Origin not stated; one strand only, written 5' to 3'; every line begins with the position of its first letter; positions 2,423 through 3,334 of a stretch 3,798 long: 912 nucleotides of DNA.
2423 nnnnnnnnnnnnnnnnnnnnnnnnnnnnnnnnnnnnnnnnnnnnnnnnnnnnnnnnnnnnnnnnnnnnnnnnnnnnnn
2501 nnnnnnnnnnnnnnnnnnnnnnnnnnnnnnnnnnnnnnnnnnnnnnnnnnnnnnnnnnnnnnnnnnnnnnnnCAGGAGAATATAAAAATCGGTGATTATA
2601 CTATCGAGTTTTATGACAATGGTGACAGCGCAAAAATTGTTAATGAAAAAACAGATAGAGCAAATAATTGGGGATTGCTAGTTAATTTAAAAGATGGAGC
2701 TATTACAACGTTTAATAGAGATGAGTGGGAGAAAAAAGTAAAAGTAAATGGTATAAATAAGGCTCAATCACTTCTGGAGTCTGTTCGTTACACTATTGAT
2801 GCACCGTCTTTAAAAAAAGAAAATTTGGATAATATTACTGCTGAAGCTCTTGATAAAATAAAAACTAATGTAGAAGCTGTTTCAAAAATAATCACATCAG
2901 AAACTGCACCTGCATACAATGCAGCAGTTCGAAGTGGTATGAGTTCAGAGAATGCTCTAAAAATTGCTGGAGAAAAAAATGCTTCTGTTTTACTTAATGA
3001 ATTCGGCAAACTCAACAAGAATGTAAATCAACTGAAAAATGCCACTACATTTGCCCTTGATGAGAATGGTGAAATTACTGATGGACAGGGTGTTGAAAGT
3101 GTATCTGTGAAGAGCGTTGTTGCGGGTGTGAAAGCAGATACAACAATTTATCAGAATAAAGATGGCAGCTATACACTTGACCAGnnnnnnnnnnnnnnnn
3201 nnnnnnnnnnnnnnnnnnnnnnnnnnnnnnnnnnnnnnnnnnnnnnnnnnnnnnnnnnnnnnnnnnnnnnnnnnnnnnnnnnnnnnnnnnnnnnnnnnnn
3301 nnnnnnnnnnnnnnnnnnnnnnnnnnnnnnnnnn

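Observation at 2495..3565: Mosaic minimal trimeric autotransporter: AT-rich passenger with no recognisable head repeats, fused to a conserved YadA-type anchor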

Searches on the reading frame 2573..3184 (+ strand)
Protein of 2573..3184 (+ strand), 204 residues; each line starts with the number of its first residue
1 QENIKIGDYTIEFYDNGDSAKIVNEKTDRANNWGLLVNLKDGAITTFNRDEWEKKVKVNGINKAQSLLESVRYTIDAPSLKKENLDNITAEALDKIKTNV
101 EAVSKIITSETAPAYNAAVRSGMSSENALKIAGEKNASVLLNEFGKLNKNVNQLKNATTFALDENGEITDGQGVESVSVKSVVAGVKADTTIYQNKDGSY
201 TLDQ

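Call 11: search_protein_families(proteins=[window:2573-3184:+], library=phrogs, max_evalue=0.01)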
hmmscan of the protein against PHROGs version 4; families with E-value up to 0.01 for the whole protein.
window:2573-3184:+ (204 aa): 1 family
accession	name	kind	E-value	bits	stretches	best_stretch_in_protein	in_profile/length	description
phrog_9547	-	unknown function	1.7e-47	163.6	1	5-204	35-240/413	-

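Call 13: search_dna_similar(query=window:2573-3184:+, collection=phages, mode=protein, max_rows=30, max_evalue=0.001)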
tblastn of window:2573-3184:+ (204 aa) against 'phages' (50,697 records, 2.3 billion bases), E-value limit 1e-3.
Records with a match: 8; places in all: 8; records where one place covers at least 80% of the query: 8.
Best place of each record, by identity: 60-80% 8.
By first word of the organism name: Escherichia 8.
By host as written in the record: Escherichia coli C 4; Escherichia coli str. K-12 substr. MG1655 3; Escherichia coli O117:H7 strain 23169 1.
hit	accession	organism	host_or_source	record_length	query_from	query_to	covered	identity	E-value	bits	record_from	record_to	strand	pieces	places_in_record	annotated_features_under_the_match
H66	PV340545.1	Escherichia phage PhiR5_1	Escherichia coli C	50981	1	204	100%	65.1%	3e-64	219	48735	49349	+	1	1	hypothetical protein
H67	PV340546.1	Escherichia phage PhiR5_2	Escherichia coli str. K-12 substr. ...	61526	6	203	97%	65.9%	4e-67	228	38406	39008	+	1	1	hypothetical protein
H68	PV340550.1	Escherichia phage PhiR12_2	Escherichia coli str. K-12 substr. ...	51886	6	204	98%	62.6%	5e-56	196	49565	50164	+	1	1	hypothetical protein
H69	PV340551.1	Escherichia phage PhiR12_2_star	Escherichia coli C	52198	6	204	98%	62.6%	5e-56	196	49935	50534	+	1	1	hypothetical protein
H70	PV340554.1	Escherichia phage PhiR12_5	Escherichia coli C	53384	6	204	98%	62.6%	5e-56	196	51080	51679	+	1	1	hypothetical protein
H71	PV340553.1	Escherichia phage PhiR12_4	Escherichia coli C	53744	6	204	98%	62.6%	5e-56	196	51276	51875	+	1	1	hypothetical protein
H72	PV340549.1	Escherichia phage PhiR12_1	Escherichia coli str. K-12 substr. ...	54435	6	204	98%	62.6%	5e-56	196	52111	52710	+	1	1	hypothetical protein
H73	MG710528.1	Escherichia phage GER2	Escherichia coli O117:H7 strain 23169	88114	2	204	100%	61.3%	3e-58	202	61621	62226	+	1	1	adhesin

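Call 15: find_homologous_proteins(query=window:2573-3184:+, max_evalue=0.001)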
Query window:2573-3184:+ (204 aa): 74 proteins with E <= 0.001 among 315 candidates.
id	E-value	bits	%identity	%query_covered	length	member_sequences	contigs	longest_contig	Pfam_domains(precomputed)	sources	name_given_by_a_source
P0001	5.9e-122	422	100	100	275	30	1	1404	-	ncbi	ncbi:hypothetical protein, partial [Escherichia coli]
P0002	1.0e-121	421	100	100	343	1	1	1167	PF03895.22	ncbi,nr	ncbi:hypothetical protein A8610_005251, partial [Escherichia coli]|nr:hypothetical protein [Escheric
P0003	1.0e-121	421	100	100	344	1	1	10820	PF03895.22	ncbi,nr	ncbi:hypothetical protein J5213_004924, partial [Escherichia coli]|nr:hypothetical protein [Escheric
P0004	1.0e-121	421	100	100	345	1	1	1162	PF03895.22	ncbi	ncbi:TPA: YadA C-terminal domain-containing protein, partial [Escherichia coli]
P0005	1.1e-121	421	100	100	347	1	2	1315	PF03895.22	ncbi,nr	ncbi:hypothetical protein EO993_27625, partial [Escherichia coli]|nr:hypothetical protein [Escherich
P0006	1.1e-121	421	100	100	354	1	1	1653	PF03895.22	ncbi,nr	ncbi:hypothetical protein FIF71_24580, partial [Escherichia coli]|nr:hypothetical protein [Escherich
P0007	1.1e-121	421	100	100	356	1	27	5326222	PF03895.22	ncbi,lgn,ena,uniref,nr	ncbi:YadA C-terminal domain-containing protein [Escherichia coli]|uniref:YadA C-terminal domain-cont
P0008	1.1e-121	421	100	100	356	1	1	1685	PF03895.22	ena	-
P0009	4.7e-118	409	98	100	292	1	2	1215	-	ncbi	ncbi:hypothetical protein ACJEAV_004970, partial [Escherichia coli]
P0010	4.4e-94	331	83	100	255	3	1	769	-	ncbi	ncbi:hypothetical protein ACX6W9_005269, partial [Escherichia coli]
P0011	9.9e-90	317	82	98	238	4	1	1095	-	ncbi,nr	ncbi:TPA: hypothetical protein JLK98_005076, partial [Escherichia coli]|nr:hypothetical protein [Esc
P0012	7.1e-89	314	81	98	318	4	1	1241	-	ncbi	-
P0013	1.1e-87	311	80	98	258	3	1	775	-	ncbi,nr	ncbi:TPA: hypothetical protein N8F82_005170, partial [Escherichia coli]|nr:hypothetical protein [Esc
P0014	1.6e-87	310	87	85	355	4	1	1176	PF03895.22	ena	-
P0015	1.5e-86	307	80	98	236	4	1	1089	-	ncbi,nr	ncbi:hypothetical protein F0290_25980, partial [Escherichia coli]|nr:hypothetical protein [Escherich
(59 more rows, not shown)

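Call 16: get_annotated_region(hit=H73, flank=5000)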
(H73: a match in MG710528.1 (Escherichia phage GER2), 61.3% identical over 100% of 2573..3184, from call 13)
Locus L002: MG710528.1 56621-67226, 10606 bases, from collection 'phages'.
description: Escherichia phage GER2, complete genome.
organism: Escherichia phage GER2 (NCBI taxid 2070178)
taxonomy: Viruses; Duplodnaviria; Heunggongvirae; Uroviricota; Caudoviricetes; Sepvirinae; Oslovirus
host: Escherichia coli O117:H7 strain 23169; source: United Kingdom; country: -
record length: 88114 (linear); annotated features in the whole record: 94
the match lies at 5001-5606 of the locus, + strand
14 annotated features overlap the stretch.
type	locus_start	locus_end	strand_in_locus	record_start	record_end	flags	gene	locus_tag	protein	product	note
CDS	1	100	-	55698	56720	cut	-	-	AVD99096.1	transposase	-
CDS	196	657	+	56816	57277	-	-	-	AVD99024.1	hypothetical protein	-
CDS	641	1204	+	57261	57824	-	-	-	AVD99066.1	hypothetical protein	-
CDS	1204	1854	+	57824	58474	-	-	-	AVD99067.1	hypothetical protein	-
CDS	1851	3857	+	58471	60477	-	-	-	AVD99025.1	putative tail fiber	-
CDS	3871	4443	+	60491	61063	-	-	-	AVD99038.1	tail fiber protein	-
CDS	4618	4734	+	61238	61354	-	-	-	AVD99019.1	hypothetical protein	-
CDS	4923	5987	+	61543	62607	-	-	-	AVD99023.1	adhesin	-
CDS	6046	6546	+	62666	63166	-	-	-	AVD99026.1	hypothetical protein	-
CDS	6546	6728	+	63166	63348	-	-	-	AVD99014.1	hypothetical protein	-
CDS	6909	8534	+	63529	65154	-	-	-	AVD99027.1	hypothetical protein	-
CDS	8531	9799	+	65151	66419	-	-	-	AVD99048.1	tail fiber protein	-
CDS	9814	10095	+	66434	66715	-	-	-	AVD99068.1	putative outer membrane protein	-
CDS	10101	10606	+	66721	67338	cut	-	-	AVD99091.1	hypothetical protein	-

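Call 17: get_annotated_region(hit=H67, flank=5000)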
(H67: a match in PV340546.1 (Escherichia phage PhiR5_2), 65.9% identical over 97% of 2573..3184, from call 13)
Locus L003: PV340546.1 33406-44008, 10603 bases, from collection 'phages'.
description: Escherichia phage PhiR5_2, complete genome.
organism: Escherichia phage PhiR5_2 (NCBI taxid 3416468)
taxonomy: Viruses
host: Escherichia coli str. K-12 substr. MG1655; source: -; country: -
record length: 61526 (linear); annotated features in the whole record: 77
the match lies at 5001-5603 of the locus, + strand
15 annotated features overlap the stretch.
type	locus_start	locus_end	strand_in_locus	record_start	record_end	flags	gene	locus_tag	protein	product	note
CDS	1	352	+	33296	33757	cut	-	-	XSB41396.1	hypothetical protein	FIG00638618: hypothetical protein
CDS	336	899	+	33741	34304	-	-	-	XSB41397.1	hypothetical protein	-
CDS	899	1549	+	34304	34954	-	-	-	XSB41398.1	hypothetical protein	-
CDS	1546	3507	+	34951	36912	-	-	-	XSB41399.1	tail fiber protein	-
CDS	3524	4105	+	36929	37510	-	-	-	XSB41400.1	tail fiber assembly protein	Tail fiber assembly protein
CDS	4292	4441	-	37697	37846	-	-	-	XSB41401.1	hypothetical protein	-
CDS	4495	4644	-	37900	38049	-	-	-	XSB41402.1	hypothetical protein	-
CDS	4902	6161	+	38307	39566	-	-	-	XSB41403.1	hypothetical protein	-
CDS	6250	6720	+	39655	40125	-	-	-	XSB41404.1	hypothetical protein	-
CDS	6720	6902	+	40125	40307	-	-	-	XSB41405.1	hypothetical protein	ORF-60C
CDS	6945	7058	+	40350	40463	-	-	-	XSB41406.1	hypothetical protein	-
CDS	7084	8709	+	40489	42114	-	-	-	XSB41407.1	hypothetical protein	FIG00640812: hypothetical protein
CDS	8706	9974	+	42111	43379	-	-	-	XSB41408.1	tail fiber protein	-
CDS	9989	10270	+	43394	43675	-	-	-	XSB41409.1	hypothetical protein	-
CDS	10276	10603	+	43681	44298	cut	-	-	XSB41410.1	hypothetical protein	FIG00641526: hypothetical protein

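Call 69: search_solved_structures(query=L003:4902-6158:+, max_evalue=0.001, show_alignments=3)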
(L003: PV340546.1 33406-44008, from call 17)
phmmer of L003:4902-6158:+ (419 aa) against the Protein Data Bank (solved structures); distinct sequences matched with E-value up to 0.001: 4.
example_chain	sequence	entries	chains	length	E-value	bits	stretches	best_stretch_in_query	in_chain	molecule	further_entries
2xqh_A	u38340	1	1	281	2.7e-32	115.5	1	224-326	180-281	IMMUNOGLOBULIN-BINDING PROTEIN EIBD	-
2xzr_A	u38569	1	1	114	5.8e-27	98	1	289-350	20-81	IMMUNOGLOBULIN-BINDING PROTEIN EIBD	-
2lme_A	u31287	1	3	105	1.5e-18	70.3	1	342-418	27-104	Adhesin yadA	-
6tik_C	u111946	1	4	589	3.6e-05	26.3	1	192-379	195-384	Capsid protein,Putative adhesin/invasin,Capsid protein,Factor H-binding protein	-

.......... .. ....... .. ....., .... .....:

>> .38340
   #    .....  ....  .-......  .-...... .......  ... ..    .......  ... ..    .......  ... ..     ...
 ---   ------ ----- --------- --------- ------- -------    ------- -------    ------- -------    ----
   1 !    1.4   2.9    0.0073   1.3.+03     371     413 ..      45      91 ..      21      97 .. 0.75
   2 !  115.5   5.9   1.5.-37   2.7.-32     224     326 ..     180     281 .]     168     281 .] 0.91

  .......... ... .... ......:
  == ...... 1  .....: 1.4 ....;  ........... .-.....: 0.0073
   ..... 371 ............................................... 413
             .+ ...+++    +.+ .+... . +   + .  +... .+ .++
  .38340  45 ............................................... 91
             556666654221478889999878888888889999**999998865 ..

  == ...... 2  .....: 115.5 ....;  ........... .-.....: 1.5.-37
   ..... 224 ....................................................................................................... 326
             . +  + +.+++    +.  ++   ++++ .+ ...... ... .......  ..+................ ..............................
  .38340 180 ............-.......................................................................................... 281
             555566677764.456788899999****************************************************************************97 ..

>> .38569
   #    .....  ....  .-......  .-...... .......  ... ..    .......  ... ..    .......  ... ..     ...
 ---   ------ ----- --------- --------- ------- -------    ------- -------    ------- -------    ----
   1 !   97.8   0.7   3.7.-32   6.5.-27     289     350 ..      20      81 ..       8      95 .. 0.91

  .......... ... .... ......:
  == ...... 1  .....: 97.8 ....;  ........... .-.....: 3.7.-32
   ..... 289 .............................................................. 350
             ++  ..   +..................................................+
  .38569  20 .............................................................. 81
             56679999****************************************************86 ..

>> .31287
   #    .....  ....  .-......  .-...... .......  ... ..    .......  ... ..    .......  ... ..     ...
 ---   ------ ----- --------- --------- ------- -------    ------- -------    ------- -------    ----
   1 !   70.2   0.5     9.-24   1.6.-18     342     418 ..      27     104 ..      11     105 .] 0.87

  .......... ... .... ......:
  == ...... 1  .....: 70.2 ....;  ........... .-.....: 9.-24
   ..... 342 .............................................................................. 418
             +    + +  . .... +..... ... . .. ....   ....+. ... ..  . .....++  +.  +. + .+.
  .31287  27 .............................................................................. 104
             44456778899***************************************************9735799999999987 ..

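Call 70: search_protein_representatives(protein=window:2573-3184:+)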
Query: 204 residues. Proteins with E-value up to 0.001 (for the whole library): 26; up to 1e-10: 17; up to 1e-30: 4. The best 26 are listed.
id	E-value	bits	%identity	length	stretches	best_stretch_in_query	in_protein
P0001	1.9e-122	422.1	100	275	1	1-204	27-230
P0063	1.8e-46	174.5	57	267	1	5-204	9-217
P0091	2.5e-45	170.8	55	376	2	70-204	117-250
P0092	1.5e-31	126.0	44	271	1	8-203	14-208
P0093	3.5e-29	118.2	51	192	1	6-162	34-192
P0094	4.9e-29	117.7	44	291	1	9-203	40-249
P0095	5.9e-29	117.5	50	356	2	69-203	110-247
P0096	6.7e-25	104.2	47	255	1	42-201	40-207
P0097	1.2e-24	103.5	46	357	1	8-203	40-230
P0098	1.5e-22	96.6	40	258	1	16-203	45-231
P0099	3.7e-21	92.1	44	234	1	2-154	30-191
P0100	8.9e-20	87.6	43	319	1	3-172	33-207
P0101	7.0e-18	81.4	39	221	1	4-192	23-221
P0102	8.0e-18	81.2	43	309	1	64-203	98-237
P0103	2.0e-17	79.9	43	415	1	64-203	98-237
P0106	1.5e-09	54.3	46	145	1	5-130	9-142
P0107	5.7e-09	52.3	35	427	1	63-203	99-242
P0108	4.3e-08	49.5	35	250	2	67-154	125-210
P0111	2.8e-04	37.0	43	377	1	130-203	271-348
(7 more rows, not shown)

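Call 77: list_cluster_members(proteins=[P0097, P0100, P0103, P0107, P0108, P0111, P0095, P0092, P0106, P0091])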
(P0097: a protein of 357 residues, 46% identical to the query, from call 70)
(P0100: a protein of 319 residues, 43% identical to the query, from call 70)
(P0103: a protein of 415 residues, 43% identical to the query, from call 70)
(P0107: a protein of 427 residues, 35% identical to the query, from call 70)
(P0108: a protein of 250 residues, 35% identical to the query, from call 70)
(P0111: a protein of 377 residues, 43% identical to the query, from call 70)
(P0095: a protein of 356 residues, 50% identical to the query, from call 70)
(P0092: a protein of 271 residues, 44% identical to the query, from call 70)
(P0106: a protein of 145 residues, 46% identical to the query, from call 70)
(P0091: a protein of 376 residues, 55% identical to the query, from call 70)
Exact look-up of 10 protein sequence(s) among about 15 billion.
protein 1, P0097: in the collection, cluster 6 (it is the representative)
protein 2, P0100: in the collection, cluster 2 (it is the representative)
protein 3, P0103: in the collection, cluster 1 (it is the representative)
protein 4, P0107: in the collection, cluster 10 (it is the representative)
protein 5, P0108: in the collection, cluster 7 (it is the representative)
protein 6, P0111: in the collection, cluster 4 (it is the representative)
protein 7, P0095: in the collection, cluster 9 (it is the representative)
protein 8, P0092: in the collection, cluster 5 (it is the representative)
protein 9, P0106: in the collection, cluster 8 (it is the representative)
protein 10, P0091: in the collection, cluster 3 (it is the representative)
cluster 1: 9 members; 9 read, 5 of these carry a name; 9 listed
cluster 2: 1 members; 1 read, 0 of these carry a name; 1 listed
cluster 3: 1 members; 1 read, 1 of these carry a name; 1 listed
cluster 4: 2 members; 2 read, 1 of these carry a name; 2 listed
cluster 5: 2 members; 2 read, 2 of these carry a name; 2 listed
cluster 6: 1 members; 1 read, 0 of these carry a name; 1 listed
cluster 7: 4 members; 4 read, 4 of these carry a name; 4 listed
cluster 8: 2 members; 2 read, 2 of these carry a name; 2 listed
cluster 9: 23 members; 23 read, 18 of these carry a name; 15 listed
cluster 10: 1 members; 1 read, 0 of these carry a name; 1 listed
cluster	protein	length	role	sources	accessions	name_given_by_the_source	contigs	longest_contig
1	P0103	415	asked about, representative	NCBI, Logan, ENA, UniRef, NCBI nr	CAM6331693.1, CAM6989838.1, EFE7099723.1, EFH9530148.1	TPA: YadA-like family protein [Escherichia coli] | Putative immunoglobulin-binding protein from phage origin n=2 Tax=Escherichia coli ... | YadA C-terminal domain-containing protein [Escherichia coli]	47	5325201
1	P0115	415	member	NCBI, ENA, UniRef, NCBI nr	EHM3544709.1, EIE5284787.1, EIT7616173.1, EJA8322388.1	TPA: YadA-like family protein [Escherichia coli] | YadA C-terminal domain-containing protein n=1 Tax=Escherichia coli TaxID=562 ... | YadA C-terminal domain-containing protein [Escherichia coli]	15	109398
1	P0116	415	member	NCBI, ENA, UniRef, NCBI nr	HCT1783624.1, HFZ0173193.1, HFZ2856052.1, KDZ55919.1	yadA-like C-terminal region family protein [Escherichia coli 3-073-06_S1_C2] | YadA C-terminal domain-containing protein n=1 Tax=Escherichia coli TaxID=562 ... | YadA C-terminal domain-containing protein [Escherichia coli]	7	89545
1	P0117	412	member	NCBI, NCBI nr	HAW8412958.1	TPA: hypothetical protein JLU47_004849, partial [Escherichia coli] | hypothetical protein [Escherichia coli]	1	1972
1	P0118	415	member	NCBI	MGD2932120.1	YadA C-terminal domain-containing protein [Escherichia coli]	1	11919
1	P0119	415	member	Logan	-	-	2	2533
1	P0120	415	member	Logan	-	-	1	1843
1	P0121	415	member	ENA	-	-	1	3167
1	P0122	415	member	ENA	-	-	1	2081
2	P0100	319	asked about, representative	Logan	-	-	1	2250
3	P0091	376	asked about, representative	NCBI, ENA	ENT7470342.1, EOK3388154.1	YadA C-terminal domain-containing protein [Escherichia coli]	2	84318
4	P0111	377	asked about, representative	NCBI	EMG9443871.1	hypothetical protein V5268_005180, partial [Escherichia coli]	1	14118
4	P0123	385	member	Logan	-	-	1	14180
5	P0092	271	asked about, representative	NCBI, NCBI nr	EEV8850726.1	hypothetical protein EHJ72_005001, partial [Escherichia coli] | hypothetical protein [Escherichia coli]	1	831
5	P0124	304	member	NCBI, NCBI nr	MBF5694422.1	hypothetical protein HQI60_12210, partial [Escherichia coli] | hypothetical protein [Escherichia coli]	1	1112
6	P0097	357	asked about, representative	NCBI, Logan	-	-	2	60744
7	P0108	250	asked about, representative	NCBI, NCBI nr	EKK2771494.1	hypothetical protein PMJ71_005100, partial [Escherichia coli] | hypothetical protein [Escherichia coli]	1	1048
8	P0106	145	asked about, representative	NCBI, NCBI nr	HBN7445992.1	TPA: hypothetical protein L3526_005550, partial [Escherichia coli] | hypothetical protein [Escherichia coli]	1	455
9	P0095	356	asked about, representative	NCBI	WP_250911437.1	hypothetical protein, partial [Escherichia coli]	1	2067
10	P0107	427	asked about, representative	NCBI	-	-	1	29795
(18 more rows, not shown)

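Call 78: predict_structure(alignment_id=A2)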
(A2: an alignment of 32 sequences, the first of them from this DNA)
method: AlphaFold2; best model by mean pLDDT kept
length: 166 residues; sequences in the alignment: 32
mean_pLDDT: 83.7   pTM: 0.73
mean pLDDT of the five models: 83.7, 83.6, 83.4, 83.0, 81.3
residues with pLDDT >= 90: 70; 70-90: 73; 50-70: 20; < 50: 3
segments of 3 or more residues with pLDDT < 50: 164-166
pLDDT, mean of each block of 10 residues (from residue 1): 90 92 78 84 92 91 87 90 94 92 88 85 84 75 74 64 48
secondary structure, 60 per line:
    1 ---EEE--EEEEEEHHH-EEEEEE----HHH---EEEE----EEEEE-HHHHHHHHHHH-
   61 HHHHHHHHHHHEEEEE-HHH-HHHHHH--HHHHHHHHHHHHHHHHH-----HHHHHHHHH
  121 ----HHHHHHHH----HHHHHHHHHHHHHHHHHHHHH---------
elements in order: E4-6 E9-14 E19-24 E35-38 E43-47 H49-59 H61-71 E72-76 H82-87 H90-106 H112-120 H125-132 H137-157
